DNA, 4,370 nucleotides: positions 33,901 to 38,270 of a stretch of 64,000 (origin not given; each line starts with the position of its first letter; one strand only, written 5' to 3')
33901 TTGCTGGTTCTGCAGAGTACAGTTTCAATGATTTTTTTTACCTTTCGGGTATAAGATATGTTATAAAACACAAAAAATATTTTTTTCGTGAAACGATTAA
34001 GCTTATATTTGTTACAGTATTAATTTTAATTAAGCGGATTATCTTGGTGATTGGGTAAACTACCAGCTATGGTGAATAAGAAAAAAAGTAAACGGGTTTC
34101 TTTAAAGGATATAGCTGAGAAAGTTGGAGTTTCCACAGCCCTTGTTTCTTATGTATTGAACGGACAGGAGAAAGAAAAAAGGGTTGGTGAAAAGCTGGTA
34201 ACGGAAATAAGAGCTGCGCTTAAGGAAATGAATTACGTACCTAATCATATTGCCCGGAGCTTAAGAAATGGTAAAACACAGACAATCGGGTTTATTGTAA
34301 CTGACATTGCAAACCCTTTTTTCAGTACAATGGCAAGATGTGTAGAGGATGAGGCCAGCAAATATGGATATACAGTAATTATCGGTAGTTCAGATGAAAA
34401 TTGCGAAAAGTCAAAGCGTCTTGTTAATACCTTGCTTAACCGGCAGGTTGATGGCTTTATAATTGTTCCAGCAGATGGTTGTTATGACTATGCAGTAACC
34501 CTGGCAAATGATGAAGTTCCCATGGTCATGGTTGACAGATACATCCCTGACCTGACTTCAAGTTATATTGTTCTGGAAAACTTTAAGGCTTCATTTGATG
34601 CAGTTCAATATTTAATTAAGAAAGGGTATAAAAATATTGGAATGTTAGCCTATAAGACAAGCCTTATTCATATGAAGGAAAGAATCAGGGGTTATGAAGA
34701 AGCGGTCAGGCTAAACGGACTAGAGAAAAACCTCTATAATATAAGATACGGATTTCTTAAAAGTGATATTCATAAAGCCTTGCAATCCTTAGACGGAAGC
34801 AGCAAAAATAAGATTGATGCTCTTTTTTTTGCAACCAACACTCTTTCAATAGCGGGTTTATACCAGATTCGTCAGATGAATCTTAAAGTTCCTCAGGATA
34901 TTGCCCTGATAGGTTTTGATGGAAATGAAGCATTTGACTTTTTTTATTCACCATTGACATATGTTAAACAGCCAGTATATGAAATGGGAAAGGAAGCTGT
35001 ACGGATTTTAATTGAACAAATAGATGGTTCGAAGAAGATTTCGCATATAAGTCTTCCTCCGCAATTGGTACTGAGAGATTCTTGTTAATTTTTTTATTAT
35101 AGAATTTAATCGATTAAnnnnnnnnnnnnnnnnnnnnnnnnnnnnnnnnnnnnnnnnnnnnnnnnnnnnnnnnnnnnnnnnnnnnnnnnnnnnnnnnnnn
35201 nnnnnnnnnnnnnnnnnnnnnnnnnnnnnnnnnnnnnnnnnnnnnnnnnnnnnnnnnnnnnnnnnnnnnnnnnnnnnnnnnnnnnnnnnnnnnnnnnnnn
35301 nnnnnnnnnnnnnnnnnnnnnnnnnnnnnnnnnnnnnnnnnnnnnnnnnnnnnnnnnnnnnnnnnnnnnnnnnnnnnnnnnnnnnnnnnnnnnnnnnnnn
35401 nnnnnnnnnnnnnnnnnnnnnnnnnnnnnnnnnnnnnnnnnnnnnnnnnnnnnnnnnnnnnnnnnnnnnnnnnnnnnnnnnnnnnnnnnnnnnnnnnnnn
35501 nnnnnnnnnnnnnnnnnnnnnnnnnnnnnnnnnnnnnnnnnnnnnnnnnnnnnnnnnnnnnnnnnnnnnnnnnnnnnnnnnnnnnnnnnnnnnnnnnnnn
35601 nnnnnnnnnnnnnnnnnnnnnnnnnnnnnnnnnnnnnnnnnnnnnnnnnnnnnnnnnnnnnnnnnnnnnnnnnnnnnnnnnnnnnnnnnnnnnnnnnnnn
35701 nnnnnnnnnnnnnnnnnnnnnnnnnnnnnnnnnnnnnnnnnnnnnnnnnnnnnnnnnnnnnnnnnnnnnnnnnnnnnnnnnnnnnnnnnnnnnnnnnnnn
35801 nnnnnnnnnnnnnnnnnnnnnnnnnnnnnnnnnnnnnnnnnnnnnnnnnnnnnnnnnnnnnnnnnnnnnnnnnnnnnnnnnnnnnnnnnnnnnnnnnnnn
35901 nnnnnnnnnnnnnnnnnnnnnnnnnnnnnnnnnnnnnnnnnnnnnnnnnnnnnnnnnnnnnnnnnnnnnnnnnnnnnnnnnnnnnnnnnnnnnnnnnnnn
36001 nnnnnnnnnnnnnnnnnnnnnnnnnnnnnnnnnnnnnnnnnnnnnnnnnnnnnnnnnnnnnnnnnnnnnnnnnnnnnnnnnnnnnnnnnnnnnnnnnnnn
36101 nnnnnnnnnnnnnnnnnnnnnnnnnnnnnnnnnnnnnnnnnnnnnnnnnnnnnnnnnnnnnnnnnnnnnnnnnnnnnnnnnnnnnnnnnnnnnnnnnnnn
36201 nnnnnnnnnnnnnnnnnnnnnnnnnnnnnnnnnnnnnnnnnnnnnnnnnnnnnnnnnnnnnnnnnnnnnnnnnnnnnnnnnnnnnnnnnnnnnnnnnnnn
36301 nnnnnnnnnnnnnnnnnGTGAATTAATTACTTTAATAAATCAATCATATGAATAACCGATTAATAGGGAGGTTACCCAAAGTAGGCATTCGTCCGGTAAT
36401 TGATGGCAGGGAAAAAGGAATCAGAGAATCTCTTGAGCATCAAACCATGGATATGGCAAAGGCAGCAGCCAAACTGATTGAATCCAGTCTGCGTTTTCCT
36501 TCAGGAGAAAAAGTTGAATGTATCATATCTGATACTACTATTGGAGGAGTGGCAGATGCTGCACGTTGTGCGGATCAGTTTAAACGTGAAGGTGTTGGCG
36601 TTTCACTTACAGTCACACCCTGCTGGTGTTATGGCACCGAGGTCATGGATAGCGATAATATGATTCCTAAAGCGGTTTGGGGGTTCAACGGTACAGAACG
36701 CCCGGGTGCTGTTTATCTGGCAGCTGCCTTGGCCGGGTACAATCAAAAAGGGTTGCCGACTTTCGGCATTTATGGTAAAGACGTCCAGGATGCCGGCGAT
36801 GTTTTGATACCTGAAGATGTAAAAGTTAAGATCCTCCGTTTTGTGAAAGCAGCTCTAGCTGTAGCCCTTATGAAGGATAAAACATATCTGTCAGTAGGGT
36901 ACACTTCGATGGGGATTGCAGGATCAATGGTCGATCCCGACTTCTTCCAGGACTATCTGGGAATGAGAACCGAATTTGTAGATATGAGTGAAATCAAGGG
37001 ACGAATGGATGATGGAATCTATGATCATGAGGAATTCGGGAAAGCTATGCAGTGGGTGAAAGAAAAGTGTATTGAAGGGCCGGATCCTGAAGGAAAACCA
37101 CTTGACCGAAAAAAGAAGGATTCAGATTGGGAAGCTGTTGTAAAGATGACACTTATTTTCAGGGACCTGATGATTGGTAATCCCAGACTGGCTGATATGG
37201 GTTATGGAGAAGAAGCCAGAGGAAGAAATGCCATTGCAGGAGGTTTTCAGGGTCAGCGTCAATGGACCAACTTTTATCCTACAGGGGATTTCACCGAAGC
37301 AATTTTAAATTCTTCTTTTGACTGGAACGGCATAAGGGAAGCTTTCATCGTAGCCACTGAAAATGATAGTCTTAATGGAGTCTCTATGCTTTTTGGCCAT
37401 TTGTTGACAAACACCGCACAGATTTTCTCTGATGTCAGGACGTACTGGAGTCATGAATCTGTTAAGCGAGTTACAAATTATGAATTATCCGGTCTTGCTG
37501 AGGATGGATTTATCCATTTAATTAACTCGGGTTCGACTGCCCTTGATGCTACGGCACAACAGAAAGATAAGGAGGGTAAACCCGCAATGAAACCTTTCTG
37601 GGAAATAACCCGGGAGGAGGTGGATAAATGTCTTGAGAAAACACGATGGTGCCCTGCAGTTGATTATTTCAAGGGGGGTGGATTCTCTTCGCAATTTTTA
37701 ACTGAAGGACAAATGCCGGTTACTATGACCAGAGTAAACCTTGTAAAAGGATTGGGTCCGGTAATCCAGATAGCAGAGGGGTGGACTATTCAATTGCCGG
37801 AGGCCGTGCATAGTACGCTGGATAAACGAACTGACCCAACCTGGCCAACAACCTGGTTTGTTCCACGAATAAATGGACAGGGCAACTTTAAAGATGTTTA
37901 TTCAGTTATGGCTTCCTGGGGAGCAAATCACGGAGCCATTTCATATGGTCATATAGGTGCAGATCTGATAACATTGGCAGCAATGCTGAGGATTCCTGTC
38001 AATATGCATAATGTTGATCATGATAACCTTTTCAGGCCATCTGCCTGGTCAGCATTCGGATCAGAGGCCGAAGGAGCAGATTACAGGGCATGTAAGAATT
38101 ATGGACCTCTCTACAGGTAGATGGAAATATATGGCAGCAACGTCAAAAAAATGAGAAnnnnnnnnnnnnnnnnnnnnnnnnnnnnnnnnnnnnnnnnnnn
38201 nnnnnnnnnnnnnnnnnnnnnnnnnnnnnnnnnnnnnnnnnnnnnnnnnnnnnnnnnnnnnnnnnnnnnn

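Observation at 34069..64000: PUL-2: sulfatase-rich locus built on five GH172 and two GH116 genes plus fucI/fucP, a candidate system for a sulfated D-arabinofuranose- or L-fucose-configured glycan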

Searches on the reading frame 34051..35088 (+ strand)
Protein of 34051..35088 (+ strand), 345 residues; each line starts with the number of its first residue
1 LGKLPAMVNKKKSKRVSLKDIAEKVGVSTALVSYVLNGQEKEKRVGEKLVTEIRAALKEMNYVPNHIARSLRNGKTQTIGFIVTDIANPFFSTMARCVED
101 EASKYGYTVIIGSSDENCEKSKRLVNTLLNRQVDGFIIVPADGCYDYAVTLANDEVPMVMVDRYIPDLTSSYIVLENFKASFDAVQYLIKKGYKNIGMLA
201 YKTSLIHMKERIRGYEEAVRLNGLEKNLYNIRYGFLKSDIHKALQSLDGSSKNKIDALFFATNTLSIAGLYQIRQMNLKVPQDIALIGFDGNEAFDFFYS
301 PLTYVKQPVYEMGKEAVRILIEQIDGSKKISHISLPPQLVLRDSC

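Call 3: search_protein_families(library=pfam, proteins=[window:34051-35088:+], max_evalue=0.001)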
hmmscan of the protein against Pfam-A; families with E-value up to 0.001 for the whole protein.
window:34051-35088:+ (345 aa): 5 families
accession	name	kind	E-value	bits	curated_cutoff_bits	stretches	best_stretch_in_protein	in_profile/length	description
PF13377.12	Peripla_BP_3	-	3.1e-28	99.4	26.5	1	185-345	1-167/167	Periplasmic binding protein-like domain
PF00532.27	Peripla_BP_1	-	1.5e-22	80.8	22.2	1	76-325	1-262/281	Periplasmic binding proteins and sugar binding domain of LacI family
PF13407.12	Peripla_BP_4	-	8.8e-16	58.6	35.1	1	79-327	1-257/258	Periplasmic binding protein domain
PF00356.27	LacI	-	2.8e-12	46.6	27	1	17-65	1-46/46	Bacterial regulatory proteins, lacI family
PF02334.22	RTP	-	0.00095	20.1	26.7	0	33-69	12-50/113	Replication terminator protein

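Call 9: search_protein_families(library=ncbifam, proteins=[window:34051-35088:+], max_evalue=0.00001)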
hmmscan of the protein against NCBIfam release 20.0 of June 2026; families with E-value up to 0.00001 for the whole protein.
window:34051-35088:+ (345 aa): 18 families
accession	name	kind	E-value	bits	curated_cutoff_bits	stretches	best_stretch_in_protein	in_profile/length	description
NF008269.0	PRK11041.1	equivalog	2e-63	214.5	436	1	8-344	2-336/342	DNA-binding transcriptional regulator CytR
NF047341.1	lactose_RbsR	equivalog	5.6e-62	210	382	1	14-344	1-327/331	ribose utilization transcriptional repressor RbsR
TIGR02417.1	fruct_sucro_rep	subfamily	8.8e-55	186.2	389.55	1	18-329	2-312/327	D-fructose-responsive transcription factor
NF007743.0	PRK10423.1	equivalog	2.1e-54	184.9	531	1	17-344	3-329/330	ribose operon transcriptional repressor RbsR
NF007979.0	PRK10703.1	equivalog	1.7e-52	178.7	501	1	17-344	3-330/341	HTH-type transcriptional repressor PurR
NF008452.0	PRK11303.1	equivalog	1.8e-48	165.4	385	1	17-329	2-313/332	catabolite repressor/activator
TIGR01481.1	ccpA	equivalog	2.6e-48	165.1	442.35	1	16-344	3-328/330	catabolite control protein A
NF007075.0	PRK09526.1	subfamily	1.7e-46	158.8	340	1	12-344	2-330/358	LacI family DNA-binding transcriptional regulator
NF051853.1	TransRegUriRCory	equivalog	7.8e-46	156.7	550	1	17-344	2-323/327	transcriptional regulator UriR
NF052440.1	TransRegGNTRPSEAE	equivalog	9.1e-44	149.9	400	1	12-344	2-332/333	HTH-type transcriptional regulator GntR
NF008002.0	PRK10727.1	equivalog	3.4e-41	141.5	557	1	17-343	3-327/341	HTH-type transcriptional regulator GalR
NF047913.1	TransRegIdnR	equivalog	2e-37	129.2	500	1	12-330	2-315/331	DNA-binding transcriptional regulator IdnR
NF007449.0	PRK10014.1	subfamily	7.8e-37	127.1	310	1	13-341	4-340/342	Mal regulon transcriptional regulator MalI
NF007706.0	PRK10401.1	equivalog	3.1e-34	118.8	555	1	16-344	2-328/346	HTH-type transcriptional regulator GalS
NF011563.0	PRK14987.1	equivalog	7.1e-26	91.2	433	1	12-328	2-313/331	gluconate operon transcriptional repressor GntR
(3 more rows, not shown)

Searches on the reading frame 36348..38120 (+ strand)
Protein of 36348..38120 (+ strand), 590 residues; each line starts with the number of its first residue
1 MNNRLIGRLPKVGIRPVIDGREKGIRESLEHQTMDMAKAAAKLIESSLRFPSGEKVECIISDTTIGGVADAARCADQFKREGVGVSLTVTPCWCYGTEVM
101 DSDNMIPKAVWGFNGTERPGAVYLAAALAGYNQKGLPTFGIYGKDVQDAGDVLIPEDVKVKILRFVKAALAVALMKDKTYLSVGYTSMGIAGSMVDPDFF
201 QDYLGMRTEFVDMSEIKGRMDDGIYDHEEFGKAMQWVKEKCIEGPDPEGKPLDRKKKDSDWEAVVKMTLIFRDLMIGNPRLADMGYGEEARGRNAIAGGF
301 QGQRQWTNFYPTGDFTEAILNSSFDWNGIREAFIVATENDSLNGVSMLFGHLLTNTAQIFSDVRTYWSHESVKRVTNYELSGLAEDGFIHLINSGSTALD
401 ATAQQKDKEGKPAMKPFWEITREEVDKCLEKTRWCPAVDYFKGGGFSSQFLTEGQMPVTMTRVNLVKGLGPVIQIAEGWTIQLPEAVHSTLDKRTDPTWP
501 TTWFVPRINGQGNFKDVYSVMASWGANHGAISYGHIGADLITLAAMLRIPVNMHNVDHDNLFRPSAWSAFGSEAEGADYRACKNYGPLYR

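Call 3: search_protein_families(library=pfam, proteins=[window:36348-38120:+], max_evalue=0.001)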
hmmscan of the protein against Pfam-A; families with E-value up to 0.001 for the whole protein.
window:36348-38120:+ (590 aa): 3 families
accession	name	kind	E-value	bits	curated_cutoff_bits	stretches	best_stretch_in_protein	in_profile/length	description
PF07882.17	Fucose_iso_N2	-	1.2e-87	292.6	22.3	1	178-355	1-180/180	L-fucose isomerase, second N-terminal domain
PF07881.17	Fucose_iso_N1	-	7.6e-78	260.6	28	1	10-177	2-169/169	L-fucose isomerase, first N-terminal domain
PF02952.23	Fucose_iso_C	-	8.3e-48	162.1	29.3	1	391-554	1-143/143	L-fucose isomerase, C-terminal domain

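Call 9: search_protein_families(library=ncbifam, proteins=[window:36348-38120:+], max_evalue=0.00001)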
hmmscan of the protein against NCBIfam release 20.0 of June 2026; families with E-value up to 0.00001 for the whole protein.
window:36348-38120:+ (590 aa): 2 families
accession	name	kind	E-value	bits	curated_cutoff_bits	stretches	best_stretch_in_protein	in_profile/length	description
NF008220.0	PRK10991.1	equivalog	0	1062.5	775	1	8-590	5-590/591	L-fucose isomerase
TIGR01089.1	fucI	equivalog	0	1018.6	850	1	8-590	2-587/587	L-fucose isomerase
